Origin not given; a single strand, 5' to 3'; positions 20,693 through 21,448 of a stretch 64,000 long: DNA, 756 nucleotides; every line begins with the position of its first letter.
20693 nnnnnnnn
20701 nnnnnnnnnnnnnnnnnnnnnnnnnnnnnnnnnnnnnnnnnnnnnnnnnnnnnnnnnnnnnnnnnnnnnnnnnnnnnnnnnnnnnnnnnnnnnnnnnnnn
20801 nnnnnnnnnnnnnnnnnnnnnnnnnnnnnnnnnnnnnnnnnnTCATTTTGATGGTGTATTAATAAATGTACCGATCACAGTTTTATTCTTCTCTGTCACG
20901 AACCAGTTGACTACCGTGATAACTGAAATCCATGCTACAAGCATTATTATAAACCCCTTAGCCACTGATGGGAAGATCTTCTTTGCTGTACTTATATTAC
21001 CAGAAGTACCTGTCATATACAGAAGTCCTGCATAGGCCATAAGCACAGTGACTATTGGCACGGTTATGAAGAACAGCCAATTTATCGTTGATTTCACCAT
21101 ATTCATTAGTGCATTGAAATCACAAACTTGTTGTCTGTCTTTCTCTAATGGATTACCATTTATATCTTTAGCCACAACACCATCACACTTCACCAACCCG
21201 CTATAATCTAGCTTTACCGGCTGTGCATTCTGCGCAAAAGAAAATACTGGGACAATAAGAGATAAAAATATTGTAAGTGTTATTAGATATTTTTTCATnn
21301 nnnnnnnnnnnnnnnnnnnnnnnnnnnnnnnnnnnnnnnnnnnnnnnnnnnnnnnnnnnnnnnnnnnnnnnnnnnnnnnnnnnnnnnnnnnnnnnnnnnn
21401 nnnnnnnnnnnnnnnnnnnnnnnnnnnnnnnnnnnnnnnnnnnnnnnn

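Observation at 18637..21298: Tandem array of six paralogous VirB2/TrbC-like two-TM pilin genes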

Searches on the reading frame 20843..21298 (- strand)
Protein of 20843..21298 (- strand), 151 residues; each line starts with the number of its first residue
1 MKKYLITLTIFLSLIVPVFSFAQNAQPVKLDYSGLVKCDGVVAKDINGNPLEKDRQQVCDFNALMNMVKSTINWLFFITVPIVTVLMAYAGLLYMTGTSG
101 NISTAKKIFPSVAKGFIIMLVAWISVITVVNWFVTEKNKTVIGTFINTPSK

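Call 3: search_protein_families(library=pfam, proteins=[window:20843-21298:-], max_evalue=1)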
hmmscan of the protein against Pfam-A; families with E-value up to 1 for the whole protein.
window:20843-21298:- (151 aa): 4 families
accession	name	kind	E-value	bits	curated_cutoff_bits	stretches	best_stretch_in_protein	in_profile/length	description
PF21001.2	YqiJ_N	-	0.014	16.1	23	1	61-130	47-115/116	Inner membrane protein YqiJ, N-terminal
PF18895.5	T4SS_pilin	-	0.048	14.2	26.6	1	73-124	14-66/71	Type IV secretion system pilin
PF10320.15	7TM_GPCR_Srsx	-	0.19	11.6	24.1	1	53-140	129-217/257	Serpentine type 7TM GPCR chemoreceptor Srsx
PF11337.13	DUF3139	-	0.39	11.8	27.3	1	1-28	1-30/83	Protein of unknown function (DUF3139)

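Call 4: search_protein_families(library=ncbifam, proteins=[window:20843-21298:-], max_evalue=1)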
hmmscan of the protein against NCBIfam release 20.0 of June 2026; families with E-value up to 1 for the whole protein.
window:20843-21298:- (151 aa): 2 families
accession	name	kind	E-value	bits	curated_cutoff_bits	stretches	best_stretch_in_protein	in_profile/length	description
NF047765.1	LIC_13387_fam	subfamily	0.081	12.6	33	0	60-93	94-127/131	LIC_13387 family protein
NF009313.0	PRK12674.1-1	equivalog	0.13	12.2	151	1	72-101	73-105/140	Na+/H+ antiporter subunit G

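Call 54: search_protein_families(library=pfam, alignment_id=A4, max_evalue=0.01)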
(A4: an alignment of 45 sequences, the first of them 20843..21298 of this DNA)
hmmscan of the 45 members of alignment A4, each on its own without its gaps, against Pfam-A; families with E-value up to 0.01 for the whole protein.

A. member 1, window:20843-21298:- (151 aa): 0 families

B. families by the number of members that match (of 45 scanned): 10 families
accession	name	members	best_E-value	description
PF18895.5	T4SS_pilin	43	9.9e-11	Type IV secretion system pilin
PF04893.22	Yip1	6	6.9e-05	Yip1 domain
PF04956.18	TrbC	3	0.0016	TrbC/VIRB2 pilin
PF10320.15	7TM_GPCR_Srsx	2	0.0019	Serpentine type 7TM GPCR chemoreceptor Srsx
PF14093.11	DUF4271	1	0.00011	Domain of unknown function (DUF4271)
PF07884.19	VKOR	1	0.0021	Vitamin K epoxide reductase family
PF04515.18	Choline_transpo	1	0.0025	Plasma-membrane choline transporter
PF02728.21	Cu_amine_oxidN3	1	0.0064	Copper amine oxidase, N3 domain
PF11070.13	DUF2871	1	0.0076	Protein of unknown function (DUF2871)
PF20398.3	DUF6691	1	0.0084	Family of unknown function (DUF6691)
